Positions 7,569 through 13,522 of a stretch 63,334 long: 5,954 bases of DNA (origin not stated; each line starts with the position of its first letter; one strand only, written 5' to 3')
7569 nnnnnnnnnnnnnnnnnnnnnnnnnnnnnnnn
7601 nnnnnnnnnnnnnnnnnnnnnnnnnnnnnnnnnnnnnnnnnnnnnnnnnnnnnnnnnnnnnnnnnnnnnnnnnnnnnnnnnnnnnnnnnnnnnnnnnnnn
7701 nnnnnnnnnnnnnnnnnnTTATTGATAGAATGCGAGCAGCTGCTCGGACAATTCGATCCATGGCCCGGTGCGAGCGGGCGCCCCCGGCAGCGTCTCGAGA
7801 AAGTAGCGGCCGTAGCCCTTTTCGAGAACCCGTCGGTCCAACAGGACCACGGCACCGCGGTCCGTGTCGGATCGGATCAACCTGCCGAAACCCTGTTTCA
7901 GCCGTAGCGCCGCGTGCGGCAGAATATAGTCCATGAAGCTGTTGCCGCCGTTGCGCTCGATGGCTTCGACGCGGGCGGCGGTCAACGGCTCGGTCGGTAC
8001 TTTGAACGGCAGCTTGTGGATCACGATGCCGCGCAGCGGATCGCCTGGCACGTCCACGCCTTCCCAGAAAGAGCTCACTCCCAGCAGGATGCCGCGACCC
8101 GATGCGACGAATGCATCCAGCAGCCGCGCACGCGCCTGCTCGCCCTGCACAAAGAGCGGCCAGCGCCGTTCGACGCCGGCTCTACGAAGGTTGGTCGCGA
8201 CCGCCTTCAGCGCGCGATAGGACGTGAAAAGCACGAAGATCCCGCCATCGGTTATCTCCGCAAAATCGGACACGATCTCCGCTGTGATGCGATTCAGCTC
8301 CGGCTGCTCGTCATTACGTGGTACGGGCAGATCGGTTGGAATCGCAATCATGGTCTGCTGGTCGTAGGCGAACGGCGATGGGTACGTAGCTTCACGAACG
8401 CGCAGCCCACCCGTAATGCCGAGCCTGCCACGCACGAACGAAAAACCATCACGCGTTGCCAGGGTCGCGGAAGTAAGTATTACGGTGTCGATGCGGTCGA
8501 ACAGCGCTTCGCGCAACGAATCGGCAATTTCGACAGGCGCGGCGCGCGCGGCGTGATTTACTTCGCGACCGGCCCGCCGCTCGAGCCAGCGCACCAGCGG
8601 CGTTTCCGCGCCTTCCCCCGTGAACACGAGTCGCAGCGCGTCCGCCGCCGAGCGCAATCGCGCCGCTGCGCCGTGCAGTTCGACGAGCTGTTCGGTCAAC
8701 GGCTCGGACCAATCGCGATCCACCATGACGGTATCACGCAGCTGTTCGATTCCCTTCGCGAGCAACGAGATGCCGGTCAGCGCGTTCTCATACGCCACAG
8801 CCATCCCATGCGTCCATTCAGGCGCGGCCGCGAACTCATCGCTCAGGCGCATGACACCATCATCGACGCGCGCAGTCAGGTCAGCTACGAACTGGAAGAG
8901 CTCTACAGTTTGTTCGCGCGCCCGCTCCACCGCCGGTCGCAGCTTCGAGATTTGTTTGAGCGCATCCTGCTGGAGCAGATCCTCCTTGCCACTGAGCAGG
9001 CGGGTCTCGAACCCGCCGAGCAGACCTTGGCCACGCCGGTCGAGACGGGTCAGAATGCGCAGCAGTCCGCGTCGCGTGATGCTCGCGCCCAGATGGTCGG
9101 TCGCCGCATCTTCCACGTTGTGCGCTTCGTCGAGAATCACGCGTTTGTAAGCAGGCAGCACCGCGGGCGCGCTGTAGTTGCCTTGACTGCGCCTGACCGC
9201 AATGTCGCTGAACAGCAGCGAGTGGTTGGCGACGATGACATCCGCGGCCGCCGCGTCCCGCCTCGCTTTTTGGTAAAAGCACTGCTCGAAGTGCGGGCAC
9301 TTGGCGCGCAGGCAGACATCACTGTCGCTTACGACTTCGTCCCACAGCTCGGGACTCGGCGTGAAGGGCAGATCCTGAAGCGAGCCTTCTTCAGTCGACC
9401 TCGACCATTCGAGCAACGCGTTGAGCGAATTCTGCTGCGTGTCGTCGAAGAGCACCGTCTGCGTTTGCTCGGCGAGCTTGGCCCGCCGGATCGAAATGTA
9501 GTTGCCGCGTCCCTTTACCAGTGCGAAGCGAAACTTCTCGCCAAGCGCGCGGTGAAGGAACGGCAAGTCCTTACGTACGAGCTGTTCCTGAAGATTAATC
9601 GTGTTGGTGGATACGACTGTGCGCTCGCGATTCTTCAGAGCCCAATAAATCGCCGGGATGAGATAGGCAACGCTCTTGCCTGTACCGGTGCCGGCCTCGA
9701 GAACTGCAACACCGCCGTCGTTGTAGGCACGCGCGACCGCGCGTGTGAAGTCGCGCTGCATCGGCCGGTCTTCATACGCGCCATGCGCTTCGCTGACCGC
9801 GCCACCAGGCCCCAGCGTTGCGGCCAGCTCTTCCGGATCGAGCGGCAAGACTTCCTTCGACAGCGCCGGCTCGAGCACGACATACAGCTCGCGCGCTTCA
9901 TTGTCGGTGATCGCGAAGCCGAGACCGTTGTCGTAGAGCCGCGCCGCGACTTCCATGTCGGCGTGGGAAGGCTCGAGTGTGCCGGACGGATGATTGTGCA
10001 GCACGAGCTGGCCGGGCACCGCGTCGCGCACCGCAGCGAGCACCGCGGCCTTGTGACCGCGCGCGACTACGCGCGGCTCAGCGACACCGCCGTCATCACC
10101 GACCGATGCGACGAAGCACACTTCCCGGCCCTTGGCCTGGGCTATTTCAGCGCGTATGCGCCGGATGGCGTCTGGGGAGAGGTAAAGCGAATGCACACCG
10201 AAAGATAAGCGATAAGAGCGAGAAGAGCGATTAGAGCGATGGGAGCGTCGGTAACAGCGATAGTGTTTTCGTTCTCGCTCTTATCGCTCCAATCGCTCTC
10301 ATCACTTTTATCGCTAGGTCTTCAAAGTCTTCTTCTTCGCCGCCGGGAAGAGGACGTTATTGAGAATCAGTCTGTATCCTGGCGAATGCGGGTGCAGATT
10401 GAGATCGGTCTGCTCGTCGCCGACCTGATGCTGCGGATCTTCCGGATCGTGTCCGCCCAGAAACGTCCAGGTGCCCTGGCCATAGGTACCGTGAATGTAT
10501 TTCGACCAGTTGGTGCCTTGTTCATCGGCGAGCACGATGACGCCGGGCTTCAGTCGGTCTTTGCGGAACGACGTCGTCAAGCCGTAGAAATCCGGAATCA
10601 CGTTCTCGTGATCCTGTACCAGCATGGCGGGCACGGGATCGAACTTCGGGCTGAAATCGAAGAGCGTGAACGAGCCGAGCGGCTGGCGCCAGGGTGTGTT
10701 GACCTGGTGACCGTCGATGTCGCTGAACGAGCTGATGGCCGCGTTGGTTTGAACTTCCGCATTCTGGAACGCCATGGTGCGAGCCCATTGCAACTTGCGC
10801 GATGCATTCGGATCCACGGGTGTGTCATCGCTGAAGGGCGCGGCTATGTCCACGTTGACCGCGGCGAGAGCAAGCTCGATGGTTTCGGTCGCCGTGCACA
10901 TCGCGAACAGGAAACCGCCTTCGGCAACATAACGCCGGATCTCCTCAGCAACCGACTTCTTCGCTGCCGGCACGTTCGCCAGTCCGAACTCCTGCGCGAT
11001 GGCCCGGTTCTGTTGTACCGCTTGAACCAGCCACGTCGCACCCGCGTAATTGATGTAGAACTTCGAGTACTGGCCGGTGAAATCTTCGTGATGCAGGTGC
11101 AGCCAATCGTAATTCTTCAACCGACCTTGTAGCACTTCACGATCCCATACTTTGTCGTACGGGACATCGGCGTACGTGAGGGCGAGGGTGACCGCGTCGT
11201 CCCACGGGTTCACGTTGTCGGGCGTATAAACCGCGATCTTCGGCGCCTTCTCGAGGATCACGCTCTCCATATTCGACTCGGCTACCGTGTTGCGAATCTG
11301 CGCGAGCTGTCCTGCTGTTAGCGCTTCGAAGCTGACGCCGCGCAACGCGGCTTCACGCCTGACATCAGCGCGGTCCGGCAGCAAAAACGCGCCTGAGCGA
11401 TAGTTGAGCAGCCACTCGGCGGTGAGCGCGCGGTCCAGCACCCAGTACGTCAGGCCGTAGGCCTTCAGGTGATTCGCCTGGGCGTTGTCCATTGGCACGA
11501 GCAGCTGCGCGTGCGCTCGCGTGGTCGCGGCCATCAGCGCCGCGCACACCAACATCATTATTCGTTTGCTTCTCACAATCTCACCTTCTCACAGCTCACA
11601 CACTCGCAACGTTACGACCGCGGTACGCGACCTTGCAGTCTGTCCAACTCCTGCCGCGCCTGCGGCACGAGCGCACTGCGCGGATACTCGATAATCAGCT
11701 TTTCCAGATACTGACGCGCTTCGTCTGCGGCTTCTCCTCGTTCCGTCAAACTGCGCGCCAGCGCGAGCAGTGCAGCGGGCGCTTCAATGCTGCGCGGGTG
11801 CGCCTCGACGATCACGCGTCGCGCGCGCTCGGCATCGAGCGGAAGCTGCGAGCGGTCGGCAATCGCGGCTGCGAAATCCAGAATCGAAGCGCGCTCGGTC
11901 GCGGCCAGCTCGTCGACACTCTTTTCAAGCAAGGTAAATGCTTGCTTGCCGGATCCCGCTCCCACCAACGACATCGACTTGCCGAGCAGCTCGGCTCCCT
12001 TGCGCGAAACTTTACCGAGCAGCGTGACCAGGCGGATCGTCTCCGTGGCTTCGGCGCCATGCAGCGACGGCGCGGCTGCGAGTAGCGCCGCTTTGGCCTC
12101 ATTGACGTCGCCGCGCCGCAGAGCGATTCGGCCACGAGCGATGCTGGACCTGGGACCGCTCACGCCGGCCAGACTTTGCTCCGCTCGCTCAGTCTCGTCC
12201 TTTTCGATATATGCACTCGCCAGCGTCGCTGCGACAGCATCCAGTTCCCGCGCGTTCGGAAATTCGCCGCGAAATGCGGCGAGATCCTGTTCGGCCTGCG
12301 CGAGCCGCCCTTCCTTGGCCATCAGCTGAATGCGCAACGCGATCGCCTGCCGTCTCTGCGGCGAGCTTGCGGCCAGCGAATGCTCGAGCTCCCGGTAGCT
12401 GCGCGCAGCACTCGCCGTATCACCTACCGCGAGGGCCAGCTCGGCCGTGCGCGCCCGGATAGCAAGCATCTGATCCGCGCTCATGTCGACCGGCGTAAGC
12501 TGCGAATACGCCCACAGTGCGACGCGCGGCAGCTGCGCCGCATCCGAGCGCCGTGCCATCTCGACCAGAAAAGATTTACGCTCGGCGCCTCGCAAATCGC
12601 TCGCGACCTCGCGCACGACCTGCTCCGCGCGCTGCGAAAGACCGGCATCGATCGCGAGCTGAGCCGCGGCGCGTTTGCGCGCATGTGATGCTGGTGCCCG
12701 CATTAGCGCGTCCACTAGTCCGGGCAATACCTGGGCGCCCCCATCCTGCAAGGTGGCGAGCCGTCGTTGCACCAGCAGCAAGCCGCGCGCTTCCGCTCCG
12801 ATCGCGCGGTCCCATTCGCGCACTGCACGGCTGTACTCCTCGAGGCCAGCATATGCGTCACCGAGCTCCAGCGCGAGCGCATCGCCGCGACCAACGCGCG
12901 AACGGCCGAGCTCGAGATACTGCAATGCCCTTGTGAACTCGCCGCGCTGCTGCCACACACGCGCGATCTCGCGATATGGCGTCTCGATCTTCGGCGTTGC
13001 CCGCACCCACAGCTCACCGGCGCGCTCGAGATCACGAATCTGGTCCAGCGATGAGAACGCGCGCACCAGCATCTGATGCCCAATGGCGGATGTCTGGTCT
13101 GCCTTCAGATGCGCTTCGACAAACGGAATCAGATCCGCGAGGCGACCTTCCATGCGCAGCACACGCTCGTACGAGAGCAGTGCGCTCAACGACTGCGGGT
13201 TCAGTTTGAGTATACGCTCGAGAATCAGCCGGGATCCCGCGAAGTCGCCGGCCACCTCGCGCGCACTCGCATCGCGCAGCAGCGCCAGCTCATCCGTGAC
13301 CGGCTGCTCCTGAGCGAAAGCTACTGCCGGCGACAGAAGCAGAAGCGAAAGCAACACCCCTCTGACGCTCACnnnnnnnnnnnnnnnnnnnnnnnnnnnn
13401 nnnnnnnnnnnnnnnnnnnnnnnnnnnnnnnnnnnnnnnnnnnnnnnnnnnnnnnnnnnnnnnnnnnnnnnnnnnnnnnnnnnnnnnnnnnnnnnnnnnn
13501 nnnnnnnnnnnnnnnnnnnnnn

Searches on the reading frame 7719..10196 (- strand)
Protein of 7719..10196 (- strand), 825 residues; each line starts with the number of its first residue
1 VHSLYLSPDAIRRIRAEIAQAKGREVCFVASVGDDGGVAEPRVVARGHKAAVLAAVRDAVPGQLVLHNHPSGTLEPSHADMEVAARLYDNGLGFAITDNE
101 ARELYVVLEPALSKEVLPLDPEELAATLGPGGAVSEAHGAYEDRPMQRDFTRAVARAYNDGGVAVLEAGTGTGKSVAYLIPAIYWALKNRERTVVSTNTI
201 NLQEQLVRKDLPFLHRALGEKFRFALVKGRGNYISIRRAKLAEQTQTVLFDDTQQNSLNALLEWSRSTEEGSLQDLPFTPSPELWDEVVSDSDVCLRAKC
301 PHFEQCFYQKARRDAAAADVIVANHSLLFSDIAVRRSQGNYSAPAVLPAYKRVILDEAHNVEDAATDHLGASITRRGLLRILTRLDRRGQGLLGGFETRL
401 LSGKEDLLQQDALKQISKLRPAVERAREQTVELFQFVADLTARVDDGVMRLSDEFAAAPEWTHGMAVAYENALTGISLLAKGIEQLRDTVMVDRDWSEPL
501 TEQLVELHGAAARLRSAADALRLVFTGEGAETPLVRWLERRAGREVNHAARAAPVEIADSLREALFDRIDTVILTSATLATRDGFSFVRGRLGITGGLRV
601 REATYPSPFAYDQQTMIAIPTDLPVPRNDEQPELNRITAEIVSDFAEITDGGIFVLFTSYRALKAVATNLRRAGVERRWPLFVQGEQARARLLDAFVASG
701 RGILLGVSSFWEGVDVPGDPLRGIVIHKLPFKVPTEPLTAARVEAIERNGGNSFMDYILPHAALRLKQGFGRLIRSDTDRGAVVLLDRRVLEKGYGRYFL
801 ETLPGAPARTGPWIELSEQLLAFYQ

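Call 43: search_protein_families(library=pfam, proteins=[window:7719-10196:-], max_evalue=0.00001)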
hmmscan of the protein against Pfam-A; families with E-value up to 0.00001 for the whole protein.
window:7719-10196:- (825 aa): 4 families
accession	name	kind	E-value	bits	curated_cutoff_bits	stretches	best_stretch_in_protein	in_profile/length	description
PF13307.12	Helicase_C_2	-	1.4e-46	159.1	25.3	1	644-804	3-168/170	Helicase C-terminal domain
PF00270.35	DEAD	-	7.9e-10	39.2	26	0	153-209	7-64/167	DEAD/DEAH box helicase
PF06733.21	DEAD_2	-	1.9e-06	28.1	21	1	298-376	98-170/172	DEAD_2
PF04002.20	RadC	-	7.8e-06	26.3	22.1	0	54-90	58-94/121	RadC-like JAB domain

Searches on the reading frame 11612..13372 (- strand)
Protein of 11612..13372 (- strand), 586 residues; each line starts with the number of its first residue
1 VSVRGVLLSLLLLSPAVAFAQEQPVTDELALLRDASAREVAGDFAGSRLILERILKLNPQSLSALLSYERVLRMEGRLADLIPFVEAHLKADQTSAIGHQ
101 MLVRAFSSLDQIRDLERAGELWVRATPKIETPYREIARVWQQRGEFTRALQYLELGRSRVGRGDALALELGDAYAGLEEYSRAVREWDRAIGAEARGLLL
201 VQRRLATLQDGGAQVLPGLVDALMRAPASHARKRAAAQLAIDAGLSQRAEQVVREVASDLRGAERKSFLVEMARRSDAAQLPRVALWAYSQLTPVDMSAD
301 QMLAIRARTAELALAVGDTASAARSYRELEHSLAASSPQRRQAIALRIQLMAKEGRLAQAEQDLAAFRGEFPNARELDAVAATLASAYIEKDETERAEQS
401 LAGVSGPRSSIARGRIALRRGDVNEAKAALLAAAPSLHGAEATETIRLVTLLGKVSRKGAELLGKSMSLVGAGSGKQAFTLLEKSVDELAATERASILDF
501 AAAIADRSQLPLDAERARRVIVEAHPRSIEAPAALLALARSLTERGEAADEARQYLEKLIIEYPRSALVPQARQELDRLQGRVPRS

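Call 43: search_protein_families(library=pfam, proteins=[window:11612-13372:-], max_evalue=0.00001)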
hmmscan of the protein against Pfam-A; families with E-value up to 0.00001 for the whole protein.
window:11612-13372:- (586 aa): 1 family
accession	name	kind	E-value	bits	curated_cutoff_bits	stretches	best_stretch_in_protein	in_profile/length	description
PF13174.12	TPR_6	-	1e-06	29.4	26.3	0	534-566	2-33/33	Tetratricopeptide repeat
